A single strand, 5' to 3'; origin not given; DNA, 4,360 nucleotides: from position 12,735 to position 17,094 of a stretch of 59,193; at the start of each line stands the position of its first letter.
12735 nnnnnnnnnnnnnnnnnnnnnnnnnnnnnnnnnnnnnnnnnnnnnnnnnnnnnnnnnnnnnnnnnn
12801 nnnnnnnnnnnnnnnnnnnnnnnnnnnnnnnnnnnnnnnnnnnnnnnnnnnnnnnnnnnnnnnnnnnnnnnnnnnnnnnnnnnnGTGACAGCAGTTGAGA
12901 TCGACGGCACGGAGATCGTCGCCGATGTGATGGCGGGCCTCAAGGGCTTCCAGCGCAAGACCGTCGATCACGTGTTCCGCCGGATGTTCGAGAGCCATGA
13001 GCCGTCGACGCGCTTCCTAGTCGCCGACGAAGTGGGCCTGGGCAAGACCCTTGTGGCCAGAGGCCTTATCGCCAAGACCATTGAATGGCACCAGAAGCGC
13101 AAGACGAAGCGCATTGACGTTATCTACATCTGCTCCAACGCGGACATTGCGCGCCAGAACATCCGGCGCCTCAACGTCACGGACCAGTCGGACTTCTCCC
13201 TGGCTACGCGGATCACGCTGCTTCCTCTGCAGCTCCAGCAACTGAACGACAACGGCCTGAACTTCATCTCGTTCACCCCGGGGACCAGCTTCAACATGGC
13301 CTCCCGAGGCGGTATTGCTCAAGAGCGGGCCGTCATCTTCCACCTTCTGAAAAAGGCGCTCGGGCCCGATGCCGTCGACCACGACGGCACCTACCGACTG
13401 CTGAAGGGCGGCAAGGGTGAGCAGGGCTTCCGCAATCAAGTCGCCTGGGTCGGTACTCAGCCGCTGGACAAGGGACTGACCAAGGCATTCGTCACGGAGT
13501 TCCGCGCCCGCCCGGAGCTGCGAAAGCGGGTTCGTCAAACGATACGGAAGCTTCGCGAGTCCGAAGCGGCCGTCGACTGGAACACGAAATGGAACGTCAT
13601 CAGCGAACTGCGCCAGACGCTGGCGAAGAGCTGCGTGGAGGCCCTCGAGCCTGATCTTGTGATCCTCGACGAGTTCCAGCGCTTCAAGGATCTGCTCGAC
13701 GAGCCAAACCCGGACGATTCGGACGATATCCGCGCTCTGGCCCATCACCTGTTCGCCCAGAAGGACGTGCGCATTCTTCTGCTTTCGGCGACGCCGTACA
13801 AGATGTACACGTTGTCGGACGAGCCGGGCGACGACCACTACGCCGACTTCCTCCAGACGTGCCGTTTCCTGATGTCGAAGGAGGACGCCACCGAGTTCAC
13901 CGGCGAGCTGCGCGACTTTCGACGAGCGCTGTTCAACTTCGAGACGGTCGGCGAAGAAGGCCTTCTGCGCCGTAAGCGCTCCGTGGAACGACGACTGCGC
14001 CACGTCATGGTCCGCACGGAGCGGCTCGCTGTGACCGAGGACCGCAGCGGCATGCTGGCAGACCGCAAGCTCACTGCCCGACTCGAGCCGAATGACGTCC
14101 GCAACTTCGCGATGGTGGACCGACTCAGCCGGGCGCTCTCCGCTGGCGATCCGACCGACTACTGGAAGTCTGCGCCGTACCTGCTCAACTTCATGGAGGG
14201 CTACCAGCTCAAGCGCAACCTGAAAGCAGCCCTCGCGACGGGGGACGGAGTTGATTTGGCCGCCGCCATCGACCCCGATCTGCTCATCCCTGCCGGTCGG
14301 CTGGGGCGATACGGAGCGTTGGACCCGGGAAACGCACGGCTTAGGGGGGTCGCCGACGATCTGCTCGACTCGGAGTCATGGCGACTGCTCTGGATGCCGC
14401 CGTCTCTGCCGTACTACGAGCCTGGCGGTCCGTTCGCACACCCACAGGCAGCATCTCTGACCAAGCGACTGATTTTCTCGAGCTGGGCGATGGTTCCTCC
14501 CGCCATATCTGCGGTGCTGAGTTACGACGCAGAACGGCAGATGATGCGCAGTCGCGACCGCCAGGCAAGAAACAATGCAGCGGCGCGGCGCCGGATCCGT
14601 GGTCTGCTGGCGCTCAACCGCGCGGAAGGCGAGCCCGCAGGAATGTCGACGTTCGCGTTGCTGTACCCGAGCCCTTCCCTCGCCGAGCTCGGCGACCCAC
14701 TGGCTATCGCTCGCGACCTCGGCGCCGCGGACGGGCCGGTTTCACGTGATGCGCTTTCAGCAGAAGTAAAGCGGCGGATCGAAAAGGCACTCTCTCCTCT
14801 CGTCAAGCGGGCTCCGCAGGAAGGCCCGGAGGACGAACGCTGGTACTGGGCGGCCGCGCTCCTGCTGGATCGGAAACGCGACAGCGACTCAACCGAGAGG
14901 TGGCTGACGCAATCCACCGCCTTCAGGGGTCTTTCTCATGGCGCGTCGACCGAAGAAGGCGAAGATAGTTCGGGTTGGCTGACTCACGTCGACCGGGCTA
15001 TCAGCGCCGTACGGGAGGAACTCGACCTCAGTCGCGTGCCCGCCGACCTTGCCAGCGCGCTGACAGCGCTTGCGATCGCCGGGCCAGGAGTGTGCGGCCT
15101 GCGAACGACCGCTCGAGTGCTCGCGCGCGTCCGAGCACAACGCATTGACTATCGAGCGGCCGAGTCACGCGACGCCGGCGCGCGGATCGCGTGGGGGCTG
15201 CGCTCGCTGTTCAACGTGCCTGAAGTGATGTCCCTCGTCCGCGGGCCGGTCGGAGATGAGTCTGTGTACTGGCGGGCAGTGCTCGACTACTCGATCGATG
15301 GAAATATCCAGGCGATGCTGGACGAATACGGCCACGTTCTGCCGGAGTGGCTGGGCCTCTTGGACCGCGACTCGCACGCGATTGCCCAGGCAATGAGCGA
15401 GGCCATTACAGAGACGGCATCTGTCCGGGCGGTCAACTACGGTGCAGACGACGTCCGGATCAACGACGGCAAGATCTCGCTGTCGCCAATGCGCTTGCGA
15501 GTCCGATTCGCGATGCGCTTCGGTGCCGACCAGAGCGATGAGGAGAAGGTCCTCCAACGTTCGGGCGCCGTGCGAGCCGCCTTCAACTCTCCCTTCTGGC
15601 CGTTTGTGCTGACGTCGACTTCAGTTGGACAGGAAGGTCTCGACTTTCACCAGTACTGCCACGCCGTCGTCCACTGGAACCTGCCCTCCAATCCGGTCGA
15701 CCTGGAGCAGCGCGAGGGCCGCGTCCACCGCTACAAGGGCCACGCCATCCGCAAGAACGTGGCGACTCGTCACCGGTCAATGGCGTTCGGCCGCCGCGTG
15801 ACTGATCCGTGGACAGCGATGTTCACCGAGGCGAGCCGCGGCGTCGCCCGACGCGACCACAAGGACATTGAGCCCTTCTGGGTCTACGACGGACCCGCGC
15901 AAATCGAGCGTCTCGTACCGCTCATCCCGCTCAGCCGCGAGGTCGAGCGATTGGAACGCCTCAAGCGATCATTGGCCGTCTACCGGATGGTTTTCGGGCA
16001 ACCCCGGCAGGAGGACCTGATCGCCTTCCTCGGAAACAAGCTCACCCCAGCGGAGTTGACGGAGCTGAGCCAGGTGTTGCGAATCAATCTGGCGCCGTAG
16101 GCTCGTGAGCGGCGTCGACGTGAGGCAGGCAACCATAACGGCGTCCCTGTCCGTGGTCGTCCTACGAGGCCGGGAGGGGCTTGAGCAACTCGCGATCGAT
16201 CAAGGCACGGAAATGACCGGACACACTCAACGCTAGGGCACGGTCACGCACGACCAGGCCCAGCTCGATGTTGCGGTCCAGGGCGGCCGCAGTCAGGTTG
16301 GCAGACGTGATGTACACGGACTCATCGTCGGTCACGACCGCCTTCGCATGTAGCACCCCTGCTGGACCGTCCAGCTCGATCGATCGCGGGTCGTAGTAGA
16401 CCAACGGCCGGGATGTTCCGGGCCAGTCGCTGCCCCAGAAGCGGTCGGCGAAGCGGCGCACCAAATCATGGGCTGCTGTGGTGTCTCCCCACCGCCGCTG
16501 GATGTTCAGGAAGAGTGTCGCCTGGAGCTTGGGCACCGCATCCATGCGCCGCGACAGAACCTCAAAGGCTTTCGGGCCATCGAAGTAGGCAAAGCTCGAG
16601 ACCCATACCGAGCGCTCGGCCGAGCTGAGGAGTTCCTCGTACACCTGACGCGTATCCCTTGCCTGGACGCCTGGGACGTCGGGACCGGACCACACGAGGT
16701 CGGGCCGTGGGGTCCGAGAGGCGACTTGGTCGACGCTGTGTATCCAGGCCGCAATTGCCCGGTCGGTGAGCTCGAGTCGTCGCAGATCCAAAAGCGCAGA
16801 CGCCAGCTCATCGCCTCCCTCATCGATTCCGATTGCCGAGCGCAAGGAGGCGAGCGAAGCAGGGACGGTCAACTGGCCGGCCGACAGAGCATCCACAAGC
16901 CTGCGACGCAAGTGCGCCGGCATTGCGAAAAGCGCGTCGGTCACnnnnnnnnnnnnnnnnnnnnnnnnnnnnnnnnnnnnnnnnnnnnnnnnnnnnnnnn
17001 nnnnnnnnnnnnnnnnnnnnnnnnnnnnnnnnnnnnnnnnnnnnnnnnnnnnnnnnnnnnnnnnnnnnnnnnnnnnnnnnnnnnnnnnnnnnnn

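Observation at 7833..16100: Four-gene translationally coupled operon: DUF2075 nuclease/ATPase, 414-aa unknown, PLD-family protein, SF2 helicase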

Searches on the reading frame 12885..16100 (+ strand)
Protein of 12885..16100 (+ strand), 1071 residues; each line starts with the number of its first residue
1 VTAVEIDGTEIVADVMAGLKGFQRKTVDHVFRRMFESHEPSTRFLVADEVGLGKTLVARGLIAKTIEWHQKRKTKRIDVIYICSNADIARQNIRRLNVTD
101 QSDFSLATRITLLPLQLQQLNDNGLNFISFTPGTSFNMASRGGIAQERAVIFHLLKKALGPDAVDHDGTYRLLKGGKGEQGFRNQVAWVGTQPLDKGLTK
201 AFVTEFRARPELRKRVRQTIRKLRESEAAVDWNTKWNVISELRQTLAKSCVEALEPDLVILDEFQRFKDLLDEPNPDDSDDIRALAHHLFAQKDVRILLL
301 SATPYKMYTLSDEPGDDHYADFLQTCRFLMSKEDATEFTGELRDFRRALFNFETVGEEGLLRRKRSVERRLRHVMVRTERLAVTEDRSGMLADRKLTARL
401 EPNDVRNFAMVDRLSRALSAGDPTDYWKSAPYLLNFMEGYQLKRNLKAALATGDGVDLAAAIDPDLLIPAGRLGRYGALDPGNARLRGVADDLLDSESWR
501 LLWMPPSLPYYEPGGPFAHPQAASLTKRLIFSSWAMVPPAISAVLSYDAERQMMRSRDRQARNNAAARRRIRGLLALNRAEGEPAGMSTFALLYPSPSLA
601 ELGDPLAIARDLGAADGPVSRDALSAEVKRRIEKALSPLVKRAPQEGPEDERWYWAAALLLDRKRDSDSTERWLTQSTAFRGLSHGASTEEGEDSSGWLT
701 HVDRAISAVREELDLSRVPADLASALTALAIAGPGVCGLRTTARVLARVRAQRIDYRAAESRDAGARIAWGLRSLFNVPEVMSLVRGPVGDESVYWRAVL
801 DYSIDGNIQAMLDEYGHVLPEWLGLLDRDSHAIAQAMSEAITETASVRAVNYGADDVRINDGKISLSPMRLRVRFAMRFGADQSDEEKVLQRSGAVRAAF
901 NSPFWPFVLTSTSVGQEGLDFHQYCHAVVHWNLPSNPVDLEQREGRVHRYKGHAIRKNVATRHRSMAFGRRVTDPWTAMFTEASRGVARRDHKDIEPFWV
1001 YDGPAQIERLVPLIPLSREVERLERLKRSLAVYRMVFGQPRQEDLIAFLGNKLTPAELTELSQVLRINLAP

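Call 3: search_protein_families(library=padloc, proteins=[window:12885-16100:+], max_evalue=0.01)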
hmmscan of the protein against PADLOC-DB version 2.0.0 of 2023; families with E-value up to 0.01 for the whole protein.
window:12885-16100:+ (1071 aa): 24 families
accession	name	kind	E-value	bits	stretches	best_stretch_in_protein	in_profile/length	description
PDLC03830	ZacC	-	0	1156.5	1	12-1071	6-1016/1019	-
PDLC04556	PDC-M27C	-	6.6e-20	69.1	1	896-953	746-803/892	-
PDLC04554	PDC-M27C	-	1.1e-16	58.3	1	899-955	762-818/1217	-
PDLC02621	DrmD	-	9.7e-15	51.8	1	908-952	581-625/1040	DrmD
PDLC02843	DpdE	-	5e-13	45.9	2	908-955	622-668/1091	DpdE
PDLC02500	BrxHI|BrxHII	-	1.7e-12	44.7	1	908-950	532-573/933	BrxHI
PDLC04555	PDC-M27C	-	1.1e-11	42.2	1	898-953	498-553/656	-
PDLC02623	DrmD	-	1.8e-11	40.5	1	899-956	573-629/1040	DrmD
PDLC02572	DrmA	-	2.1e-11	40.5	1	896-969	564-644/1043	DrmA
PDLC02634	DrmD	-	2.4e-11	40.2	2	908-953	541-586/900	DrmD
PDLC02840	DpdE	-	8.7e-11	38.8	2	908-953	612-656/1091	DpdE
PDLC02633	DrmD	-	1.4e-10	37.8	1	907-954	585-632/839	DrmD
PDLC02504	BrxHI|BrxHII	-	2.4e-10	37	1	908-951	539-582/971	BrxHII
PDLC02619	DrmD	-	6.9e-10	35.7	1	908-951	492-534/872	DrmD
PDLC02625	DrmD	-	9.8e-08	29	1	907-952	326-371/792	DrmD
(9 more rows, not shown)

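Call 4: search_protein_families(library=pfam, proteins=[window:12885-16100:+], max_evalue=0.01)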
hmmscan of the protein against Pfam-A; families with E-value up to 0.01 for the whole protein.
window:12885-16100:+ (1071 aa): 4 families
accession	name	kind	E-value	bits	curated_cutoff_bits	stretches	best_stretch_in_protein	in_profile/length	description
PF00270.35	DEAD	-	1.3e-07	32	26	0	42-139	15-109/167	DEAD/DEAH box helicase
PF00271.37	Helicase_C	-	2.7e-07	31.3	23.5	1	906-950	67-109/110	Helicase conserved C-terminal domain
PF04851.21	ResIII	-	0.0022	18.4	22.5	0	26-97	11-74/164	Type III restriction enzyme, res subunit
PF13401.12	AAA_22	-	0.0051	17.6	27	0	229-299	64-120/130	AAA domain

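Call 5: search_protein_families(library=ncbifam, proteins=[window:12885-16100:+], max_evalue=0.01)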
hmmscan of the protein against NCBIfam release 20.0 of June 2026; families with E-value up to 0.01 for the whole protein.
window:12885-16100:+ (1071 aa): 5 families
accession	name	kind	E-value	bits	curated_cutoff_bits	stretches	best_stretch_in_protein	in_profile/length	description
NF038317.1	DISARM_DrmD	equivalog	5.3e-18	64.7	610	1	896-951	551-609/1021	DISARM system SNF2-like helicase DrmD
NF041062.1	DpdE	equivalog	8.8e-18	63.7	500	3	898-979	588-668/1048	protein DpdE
NF003426.0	PRK04914.1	equivalog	6.7e-10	37.8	576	1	908-949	550-590/959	RNA polymerase-associated protein RapA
NF038318.1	DISARM_DrmD_b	equivalog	2.6e-09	35.8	950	1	908-951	489-531/868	DISARM system SNF2-like helicase DrmD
NF042964.1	phospholipD_antiphage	equivalog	6.8e-09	34.6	1100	2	17-57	227-265/895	phospholipase D-like domain-containing anti-phage protein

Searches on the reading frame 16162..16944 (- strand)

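Call 3: search_protein_families(library=padloc, proteins=[window:16162-16944:-], max_evalue=0.01)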
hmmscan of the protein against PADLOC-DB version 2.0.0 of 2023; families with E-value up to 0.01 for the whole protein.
window:16162-16944:- (260 aa): 29 families (the best 25 are shown)
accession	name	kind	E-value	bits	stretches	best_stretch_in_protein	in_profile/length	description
PDLC02587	DrmC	-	2.3e-75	251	1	4-258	4-265/267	DrmC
PDLC02597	DrmC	-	6.8e-32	109.2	1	13-241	17-228/242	DrmC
PDLC02585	DrmC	-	1.1e-28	98.4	1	54-255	59-251/253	DrmC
PDLC02607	DrmC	-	9.1e-25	85.4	1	25-255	34-262/265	DrmC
PDLC02605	DrmC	-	8.7e-24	82.5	2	187-254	198-265/270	DrmC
PDLC02595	DrmC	-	1.3e-22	78.8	1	64-256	83-266/269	DrmC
PDLC02606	DrmC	-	1.9e-22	77.9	2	196-256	121-181/182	DrmC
PDLC02588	DrmC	-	2.4e-22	77.8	2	195-258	190-253/256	DrmC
PDLC02602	DrmC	-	3e-20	70.6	1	81-250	90-250/381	DrmC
PDLC02612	DrmC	-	1.1e-16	59.1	2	193-251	169-227/235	DrmC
PDLC02608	DrmC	-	2.2e-15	54.9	1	82-255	2-158/162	DrmC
PDLC02589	DrmC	-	1.2e-14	52.1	1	81-255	93-260/264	DrmC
PDLC02616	DrmC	-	1.1e-13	49.3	1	197-255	164-222/224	DrmC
PDLC02609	DrmC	-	2.9e-13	48.4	1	48-246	47-230/241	DrmC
PDLC02613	DrmC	-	4e-12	44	1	45-255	40-259/262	DrmC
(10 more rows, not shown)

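Call 4: search_protein_families(library=pfam, proteins=[window:16162-16944:-], max_evalue=0.01)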
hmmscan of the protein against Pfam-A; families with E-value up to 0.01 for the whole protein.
window:16162-16944:- (260 aa): 2 families
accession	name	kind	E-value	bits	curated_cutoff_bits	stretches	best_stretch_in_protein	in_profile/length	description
PF13091.12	PLDc_2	-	1.9e-10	41.2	27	1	196-248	79-131/132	PLD-like domain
PF00614.28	PLDc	-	2.7e-06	27.6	21.9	1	196-218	3-25/28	Phospholipase D Active site motif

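Call 5: search_protein_families(library=ncbifam, proteins=[window:16162-16944:-], max_evalue=0.01)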
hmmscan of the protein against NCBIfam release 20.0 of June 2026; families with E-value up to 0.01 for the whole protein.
window:16162-16944:- (260 aa): 5 families
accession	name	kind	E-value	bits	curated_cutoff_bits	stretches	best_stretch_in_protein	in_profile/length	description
NF038319.1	DISARM_DrmC_I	equivalog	1.3e-45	155.8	133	1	14-249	11-235/236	DISARM system phospholipase D-like protein DrmC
TIGR04265.1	bac_cardiolipin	equivalog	0.00012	21.2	290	1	195-246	397-448/483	cardiolipin synthase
NF008427.0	PRK11263.1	equivalog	0.00018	20.7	281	1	198-251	289-342/409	cardiolipin synthase ClsB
NF010492.0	PRK13912.1-3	equivalog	0.0029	17.2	297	1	195-235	118-158/178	nuclease NucT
NF010491.0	PRK13912.1-2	equivalog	0.0064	16.3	225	0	196-244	121-169/180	nuclease NucT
